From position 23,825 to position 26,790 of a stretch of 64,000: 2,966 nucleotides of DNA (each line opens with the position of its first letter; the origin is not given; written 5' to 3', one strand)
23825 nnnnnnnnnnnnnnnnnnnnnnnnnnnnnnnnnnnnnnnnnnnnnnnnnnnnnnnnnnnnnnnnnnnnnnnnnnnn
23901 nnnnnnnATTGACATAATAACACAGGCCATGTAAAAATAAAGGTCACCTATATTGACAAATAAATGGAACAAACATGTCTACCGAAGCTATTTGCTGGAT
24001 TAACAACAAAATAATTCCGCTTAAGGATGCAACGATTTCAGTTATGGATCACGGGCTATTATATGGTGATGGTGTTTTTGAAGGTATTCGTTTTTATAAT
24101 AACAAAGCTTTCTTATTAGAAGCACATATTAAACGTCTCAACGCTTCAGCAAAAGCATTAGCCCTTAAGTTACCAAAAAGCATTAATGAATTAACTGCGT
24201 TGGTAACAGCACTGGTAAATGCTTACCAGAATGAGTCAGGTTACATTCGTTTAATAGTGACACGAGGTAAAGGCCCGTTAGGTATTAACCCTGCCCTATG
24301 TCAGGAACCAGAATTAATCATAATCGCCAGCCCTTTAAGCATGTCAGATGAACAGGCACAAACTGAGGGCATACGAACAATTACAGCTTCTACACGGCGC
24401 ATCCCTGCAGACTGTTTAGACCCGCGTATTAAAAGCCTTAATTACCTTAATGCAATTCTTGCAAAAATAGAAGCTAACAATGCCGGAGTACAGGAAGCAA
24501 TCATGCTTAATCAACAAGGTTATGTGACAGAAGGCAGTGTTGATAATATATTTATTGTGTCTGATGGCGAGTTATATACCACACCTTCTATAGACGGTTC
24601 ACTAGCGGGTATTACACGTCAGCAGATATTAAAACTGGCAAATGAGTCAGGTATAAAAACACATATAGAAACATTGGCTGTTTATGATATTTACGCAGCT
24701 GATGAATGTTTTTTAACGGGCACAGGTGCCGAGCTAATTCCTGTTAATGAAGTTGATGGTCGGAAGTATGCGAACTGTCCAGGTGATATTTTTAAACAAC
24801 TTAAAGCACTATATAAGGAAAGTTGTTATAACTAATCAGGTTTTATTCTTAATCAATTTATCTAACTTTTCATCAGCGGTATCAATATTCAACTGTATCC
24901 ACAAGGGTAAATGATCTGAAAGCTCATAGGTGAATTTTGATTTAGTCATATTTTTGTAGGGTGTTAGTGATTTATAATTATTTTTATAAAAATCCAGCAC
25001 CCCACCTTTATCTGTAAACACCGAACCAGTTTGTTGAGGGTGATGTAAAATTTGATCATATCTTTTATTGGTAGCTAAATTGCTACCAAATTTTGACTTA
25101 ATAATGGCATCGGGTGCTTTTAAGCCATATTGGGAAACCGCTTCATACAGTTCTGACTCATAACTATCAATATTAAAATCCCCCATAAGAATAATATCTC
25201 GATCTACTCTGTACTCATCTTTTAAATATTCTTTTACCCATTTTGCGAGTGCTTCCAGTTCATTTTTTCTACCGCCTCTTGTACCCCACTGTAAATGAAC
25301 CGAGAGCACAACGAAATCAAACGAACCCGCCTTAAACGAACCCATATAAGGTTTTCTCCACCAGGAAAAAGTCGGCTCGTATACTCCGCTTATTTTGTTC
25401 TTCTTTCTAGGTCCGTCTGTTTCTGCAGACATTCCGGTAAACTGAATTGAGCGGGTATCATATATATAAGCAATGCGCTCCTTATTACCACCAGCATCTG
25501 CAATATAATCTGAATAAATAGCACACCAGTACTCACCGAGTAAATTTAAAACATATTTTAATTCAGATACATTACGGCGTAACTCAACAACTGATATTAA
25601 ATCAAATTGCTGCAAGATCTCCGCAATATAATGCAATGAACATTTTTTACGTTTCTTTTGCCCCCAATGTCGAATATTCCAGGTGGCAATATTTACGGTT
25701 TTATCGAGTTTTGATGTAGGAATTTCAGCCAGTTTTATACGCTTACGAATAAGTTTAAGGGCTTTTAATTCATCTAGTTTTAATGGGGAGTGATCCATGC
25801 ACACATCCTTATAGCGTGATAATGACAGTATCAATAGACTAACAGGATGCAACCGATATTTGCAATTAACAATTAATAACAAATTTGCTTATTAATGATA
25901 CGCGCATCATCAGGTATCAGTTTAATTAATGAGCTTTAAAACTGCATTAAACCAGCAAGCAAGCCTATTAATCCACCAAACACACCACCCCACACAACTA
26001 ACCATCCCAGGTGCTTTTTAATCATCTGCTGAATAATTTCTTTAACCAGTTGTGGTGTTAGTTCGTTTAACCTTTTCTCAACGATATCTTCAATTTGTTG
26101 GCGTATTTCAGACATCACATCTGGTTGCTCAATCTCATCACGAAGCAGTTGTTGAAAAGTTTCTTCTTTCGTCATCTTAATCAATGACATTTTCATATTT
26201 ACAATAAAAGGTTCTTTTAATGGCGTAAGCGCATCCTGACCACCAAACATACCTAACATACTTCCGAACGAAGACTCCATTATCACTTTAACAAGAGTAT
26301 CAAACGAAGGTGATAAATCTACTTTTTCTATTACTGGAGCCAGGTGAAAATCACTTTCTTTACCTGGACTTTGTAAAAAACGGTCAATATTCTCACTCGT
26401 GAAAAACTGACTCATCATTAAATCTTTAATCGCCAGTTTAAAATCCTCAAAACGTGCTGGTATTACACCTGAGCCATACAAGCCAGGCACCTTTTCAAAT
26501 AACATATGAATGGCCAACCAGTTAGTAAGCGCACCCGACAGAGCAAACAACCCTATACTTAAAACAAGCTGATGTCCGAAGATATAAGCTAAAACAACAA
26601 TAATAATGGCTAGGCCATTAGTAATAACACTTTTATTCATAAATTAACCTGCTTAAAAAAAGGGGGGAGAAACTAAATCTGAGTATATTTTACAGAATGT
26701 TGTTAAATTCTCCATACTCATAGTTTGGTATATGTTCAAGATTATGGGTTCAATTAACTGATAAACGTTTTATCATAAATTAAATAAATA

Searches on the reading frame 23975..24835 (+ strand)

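Call 64: search_protein_families(library=pfam, proteins=[window:23975-24835:+], max_evalue=0.00001)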
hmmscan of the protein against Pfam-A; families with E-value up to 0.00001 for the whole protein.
window:23975-24835:+ (286 aa): 1 family
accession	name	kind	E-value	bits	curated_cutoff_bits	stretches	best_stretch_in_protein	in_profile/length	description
PF01063.24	Aminotran_4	-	1e-64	218.9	28.5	1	33-260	1-223/223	Amino-transferase class IV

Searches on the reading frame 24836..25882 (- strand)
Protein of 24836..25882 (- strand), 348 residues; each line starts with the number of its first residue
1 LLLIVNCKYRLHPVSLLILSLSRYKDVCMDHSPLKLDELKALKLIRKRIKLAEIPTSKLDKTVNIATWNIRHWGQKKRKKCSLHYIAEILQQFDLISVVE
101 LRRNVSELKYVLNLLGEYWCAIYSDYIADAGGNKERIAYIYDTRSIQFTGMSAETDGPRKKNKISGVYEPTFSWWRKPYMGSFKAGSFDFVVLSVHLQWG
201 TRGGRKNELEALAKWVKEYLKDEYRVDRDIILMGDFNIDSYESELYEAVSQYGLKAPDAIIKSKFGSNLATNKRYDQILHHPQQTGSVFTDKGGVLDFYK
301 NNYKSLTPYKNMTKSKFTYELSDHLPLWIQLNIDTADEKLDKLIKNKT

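Call 64: search_protein_families(library=pfam, proteins=[window:24836-25882:-], max_evalue=0.00001)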
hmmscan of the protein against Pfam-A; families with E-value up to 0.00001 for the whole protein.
window:24836-25882:- (348 aa): 1 family
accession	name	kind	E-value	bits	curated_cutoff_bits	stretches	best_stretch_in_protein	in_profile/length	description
PF03372.29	Exo_endo_phos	-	8.3e-06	26.1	24.5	0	66-324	1-225/225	Endonuclease/Exonuclease/phosphatase family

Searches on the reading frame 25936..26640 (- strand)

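Call 64: search_protein_families(library=pfam, proteins=[window:25936-26640:-], max_evalue=0.00001)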
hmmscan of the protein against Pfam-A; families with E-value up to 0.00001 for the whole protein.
window:25936-26640:- (234 aa): 1 family
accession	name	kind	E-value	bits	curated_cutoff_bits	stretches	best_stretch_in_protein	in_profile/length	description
PF04286.17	DUF445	-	2.8e-15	57.5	33.8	2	162-231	292-363/368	Protein of unknown function (DUF445)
